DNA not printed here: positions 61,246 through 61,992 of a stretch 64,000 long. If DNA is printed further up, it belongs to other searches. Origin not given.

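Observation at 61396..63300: Lower-GC islet with a stand-alone TIR-like protein and an unknown 308-aa partner (candidate defence module)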

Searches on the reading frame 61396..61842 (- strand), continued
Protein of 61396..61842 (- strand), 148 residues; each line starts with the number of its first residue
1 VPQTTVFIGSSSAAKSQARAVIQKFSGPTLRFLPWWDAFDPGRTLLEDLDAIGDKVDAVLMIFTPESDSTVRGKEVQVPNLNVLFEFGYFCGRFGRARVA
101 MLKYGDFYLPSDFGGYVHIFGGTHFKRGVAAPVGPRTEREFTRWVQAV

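Call 61: search_solved_structures(query=A1, max_evalue=1, show_alignments=3)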
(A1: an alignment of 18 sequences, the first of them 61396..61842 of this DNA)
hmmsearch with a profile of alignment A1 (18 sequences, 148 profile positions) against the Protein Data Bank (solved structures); distinct sequences matched with E-value up to 1: 6.
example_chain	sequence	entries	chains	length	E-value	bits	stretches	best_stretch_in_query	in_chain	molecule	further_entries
7un8_A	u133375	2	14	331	2.6e-13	53.5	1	3-116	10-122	CD-NTase-associated protein 12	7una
9lmq_A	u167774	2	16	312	3.4e-12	49.9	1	3-115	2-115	CD-NTase-associated protein 12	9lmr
8jsj_A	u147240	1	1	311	6.4e-06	29.5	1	5-117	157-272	PycTIR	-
7un9_A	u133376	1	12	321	0.044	17.1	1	59-101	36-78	CD-NTase-associated protein 12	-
4zch_A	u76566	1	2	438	0.29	14.4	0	28-62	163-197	Tumor necrosis factor ligand superfamily member 13,Tumor necrosis factor ligand superfamil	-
8xc8_A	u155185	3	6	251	1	12.7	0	5-60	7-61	Glycosyltransferase family 25 protein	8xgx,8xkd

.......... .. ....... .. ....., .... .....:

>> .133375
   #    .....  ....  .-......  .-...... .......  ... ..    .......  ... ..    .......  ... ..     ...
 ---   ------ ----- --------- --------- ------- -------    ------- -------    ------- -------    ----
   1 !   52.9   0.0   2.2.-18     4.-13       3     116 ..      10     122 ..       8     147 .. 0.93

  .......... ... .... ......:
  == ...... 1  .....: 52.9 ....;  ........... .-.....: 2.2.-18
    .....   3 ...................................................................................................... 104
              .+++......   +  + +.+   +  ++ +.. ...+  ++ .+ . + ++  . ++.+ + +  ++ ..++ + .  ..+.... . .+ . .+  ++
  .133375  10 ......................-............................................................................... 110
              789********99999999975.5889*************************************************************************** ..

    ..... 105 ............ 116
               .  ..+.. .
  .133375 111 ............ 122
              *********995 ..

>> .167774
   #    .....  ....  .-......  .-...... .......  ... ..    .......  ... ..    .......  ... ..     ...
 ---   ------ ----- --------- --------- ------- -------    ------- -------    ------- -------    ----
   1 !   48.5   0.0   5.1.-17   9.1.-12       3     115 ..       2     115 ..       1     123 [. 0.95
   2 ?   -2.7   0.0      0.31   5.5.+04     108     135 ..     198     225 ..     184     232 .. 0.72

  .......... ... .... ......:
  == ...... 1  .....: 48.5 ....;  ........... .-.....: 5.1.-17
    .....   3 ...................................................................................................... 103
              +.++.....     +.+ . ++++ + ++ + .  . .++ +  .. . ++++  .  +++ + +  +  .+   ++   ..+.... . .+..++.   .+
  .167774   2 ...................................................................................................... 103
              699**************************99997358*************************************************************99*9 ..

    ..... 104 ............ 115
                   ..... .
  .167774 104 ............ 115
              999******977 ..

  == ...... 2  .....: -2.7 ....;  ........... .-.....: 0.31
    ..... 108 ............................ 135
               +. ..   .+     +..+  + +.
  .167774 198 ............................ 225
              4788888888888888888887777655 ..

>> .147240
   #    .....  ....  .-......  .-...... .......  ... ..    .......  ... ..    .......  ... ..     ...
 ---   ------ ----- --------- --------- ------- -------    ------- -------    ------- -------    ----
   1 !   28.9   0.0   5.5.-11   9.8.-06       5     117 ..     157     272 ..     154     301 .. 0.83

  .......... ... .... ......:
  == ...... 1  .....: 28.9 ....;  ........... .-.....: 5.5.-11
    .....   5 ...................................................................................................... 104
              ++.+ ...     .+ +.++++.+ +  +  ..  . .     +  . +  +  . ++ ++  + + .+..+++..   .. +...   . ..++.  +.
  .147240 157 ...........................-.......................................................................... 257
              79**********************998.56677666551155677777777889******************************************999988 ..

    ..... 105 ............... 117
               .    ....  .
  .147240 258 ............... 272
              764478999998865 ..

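Call 65: search_protein_families(library=pfam, alignment_id=A5, max_evalue=0.00001)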
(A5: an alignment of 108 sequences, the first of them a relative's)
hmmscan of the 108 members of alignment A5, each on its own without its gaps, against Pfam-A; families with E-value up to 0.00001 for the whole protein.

A. member 1, L005:7218-7880:- (220 aa): 2 families
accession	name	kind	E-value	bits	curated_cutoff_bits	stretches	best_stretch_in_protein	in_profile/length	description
PF04542.20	Sigma70_r2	-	9.2e-08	32.2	24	1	54-113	7-67/71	Sigma-70 region 2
PF08281.18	Sigma70_r4_2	-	1.3e-07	31.6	25.7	1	162-211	5-54/54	Sigma-70, region 4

B. families by the number of members that match (of 108 scanned): 123 families (the first 25 are shown)
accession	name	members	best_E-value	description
PF03825.22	Nuc_H_symport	7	9.8e-144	Nucleoside H+ symporter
PF12832.13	MFS_1_like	7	2.7e-25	MFS_1 like family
PF02537.21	CRCB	6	1.8e-28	CrcB-like protein, Camphor Resistance (CrcB)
PF07690.21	MFS_1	5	4.9e-18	Major Facilitator Superfamily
PF03807.23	F420_oxidored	4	5.5e-16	NADP oxidoreductase coenzyme F420-dependent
PF02678.22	Pirin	3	1.4e-34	Pirin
PF17954.7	Pirin_C_2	3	1.9e-31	Quercetinase C-terminal cupin domain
PF04828.22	GFA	3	1.2e-19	Glutathione-dependent formaldehyde-activating enzyme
PF07883.17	Cupin_2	3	2.4e-07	Cupin domain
PF04542.20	Sigma70_r2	2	2e-18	Sigma-70 region 2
PF02585.22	PIG-L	2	4.8e-16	GlcNAc-PI de-N-acetylase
PF06253.16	MTTB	1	2.2e-230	Trimethylamine methyltransferase (MTTB)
PF01293.25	PEPCK_ATP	1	2.2e-211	Phosphoenolpyruvate carboxykinase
PF01139.22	RtcB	1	6.3e-114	tRNA-splicing ligase RtcB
PF00291.31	PALP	1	7.9e-76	Pyridoxal-phosphate dependent enzyme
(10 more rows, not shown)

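Call 66: search_protein_families(library=padloc, alignment_id=A5, max_evalue=0.00001)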
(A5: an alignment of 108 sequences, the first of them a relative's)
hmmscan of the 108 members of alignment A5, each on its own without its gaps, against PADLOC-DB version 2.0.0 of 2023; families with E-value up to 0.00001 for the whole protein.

A. member 1, L005:7218-7880:- (220 aa): 0 families

B. families by the number of members that match (of 108 scanned): 37 families (the first 25 are shown)
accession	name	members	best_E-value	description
PDLC03047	REase_I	1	7.3e-151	Type I restriction enzyme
PDLC02982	AriAB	1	8.1e-134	-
PDLC03049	REase_I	1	1.5e-43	Type I restriction enzyme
PDLC03262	MTase_II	1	2.5e-34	Type II methyltransferase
PDLC04368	PDC-M05A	1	6.3e-33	-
PDLC03042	REase_I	1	6.5e-31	Type I restriction enzyme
PDLC02203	MzaA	1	1.3e-23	-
PDLC03658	mREase_IV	1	3.4e-22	Type IV methyl-directed restriction enzyme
PDLC03221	MTase_II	1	1.1e-20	Type II methyltransferase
PDLC04369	PDC-M05A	1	2.1e-20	-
PDLC04372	PDC-M05A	1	4.2e-19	-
PDLC02707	PbeA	1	4.8e-19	PbeA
PDLC04472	PDC-M16A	1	1.2e-18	-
PDLC04134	mad2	1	5.1e-18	mads_2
PDLC03659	mREase_IV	1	3.4e-15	Type IV methyl-directed restriction enzyme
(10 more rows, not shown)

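Call 98: search_dna_similar(query=window:61396-61842:-, collection=plasmids, mode=protein, max_evalue=0.00001, max_rows=15)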
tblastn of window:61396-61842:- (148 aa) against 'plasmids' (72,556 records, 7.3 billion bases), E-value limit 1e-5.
Records with a match: 946; places in all: 949; records where one place covers at least 80% of the query: 0.
Best place of each record, by identity: <60% 946.
By first word of the organism name: Klebsiella 579; Escherichia 269; Salmonella 34; Enterobacter 16; Burkholderia 8; Pseudomonas 6; Rhizobium 6; Shigella 5; Agrobacterium 4; Sinorhizobium 4; and 13 more.
By predicted mobility (MOB-suite, as given by PLSDB): non-mobilizable 488; conjugative 405; mobilizable 53.
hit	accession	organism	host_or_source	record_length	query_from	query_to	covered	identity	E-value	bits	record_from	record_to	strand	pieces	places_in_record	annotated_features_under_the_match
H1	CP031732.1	Stenotrophomonas rhizophila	Nusuttodinium aeruginosum,whole organism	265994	6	119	77%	35.6%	2e-8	59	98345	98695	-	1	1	cyclic nucleotide-binding protein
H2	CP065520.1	Stenotrophomonas rhizophila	Kandelia candel (mangrove),cell culture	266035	6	119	77%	35.6%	2e-8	59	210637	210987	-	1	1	record has no annotation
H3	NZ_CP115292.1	Pseudomonas aeruginosa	Homo sapiens,culture samples from human ...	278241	6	119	77%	35.6%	2e-8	59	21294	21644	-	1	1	pycTIR: Pycsar phage resistance system effector protein PycTIR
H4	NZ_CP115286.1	Pseudomonas aeruginosa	Homo sapiens,culture samples from human ...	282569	6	119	77%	35.6%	2e-8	59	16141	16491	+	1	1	pycTIR: Pycsar phage resistance system effector protein PycTIR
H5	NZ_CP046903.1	Stutzerimonas stutzeri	cell culture,particulate matter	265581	6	119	77%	34.7%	4e-8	58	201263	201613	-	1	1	pycTIR: Pycsar phage resistance system effector protein PycTIR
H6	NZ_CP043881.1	Leptospira interrogans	Homo sapiens,cell culture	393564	1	115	78%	33.6%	6e-6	52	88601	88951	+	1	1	TIR domain-containing protein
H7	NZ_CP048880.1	Spartinivicinus ruber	pure culture,coastal sediment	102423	1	115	78%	33.1%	5e-6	52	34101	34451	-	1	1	nucleotide-binding protein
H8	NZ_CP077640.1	Terribacillus sp. DMT04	Kimchi,cell culture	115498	1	115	78%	32.5%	3e-8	58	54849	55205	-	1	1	nucleotide-binding protein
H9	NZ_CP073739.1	Burkholderia pseudomallei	soil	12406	17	117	68%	36.5%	1e-10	65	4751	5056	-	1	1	nucleotide-binding protein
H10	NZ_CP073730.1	Burkholderia pseudomallei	water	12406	17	117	68%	36.5%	1e-10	65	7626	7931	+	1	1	nucleotide-binding protein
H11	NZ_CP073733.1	Burkholderia pseudomallei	soil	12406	17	117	68%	36.5%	1e-10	65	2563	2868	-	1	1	nucleotide-binding protein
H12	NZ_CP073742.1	Burkholderia pseudomallei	soil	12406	17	117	68%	36.5%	1e-10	65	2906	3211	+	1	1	nucleotide-binding protein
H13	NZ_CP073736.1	Burkholderia pseudomallei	soil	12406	17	117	68%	36.5%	1e-10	65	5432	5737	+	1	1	nucleotide-binding protein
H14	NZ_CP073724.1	Burkholderia pseudomallei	soil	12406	17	117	68%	36.5%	1e-10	65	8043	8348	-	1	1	nucleotide-binding protein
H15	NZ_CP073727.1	Burkholderia pseudomallei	soil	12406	17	117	68%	36.5%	1e-10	65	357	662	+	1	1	none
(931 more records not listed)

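Call 99: search_dna_similar(query=window:61396-61842:-, collection=phages, mode=protein, max_evalue=0.00001, max_rows=15)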
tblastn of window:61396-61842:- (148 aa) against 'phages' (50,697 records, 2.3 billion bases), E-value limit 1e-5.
No match.
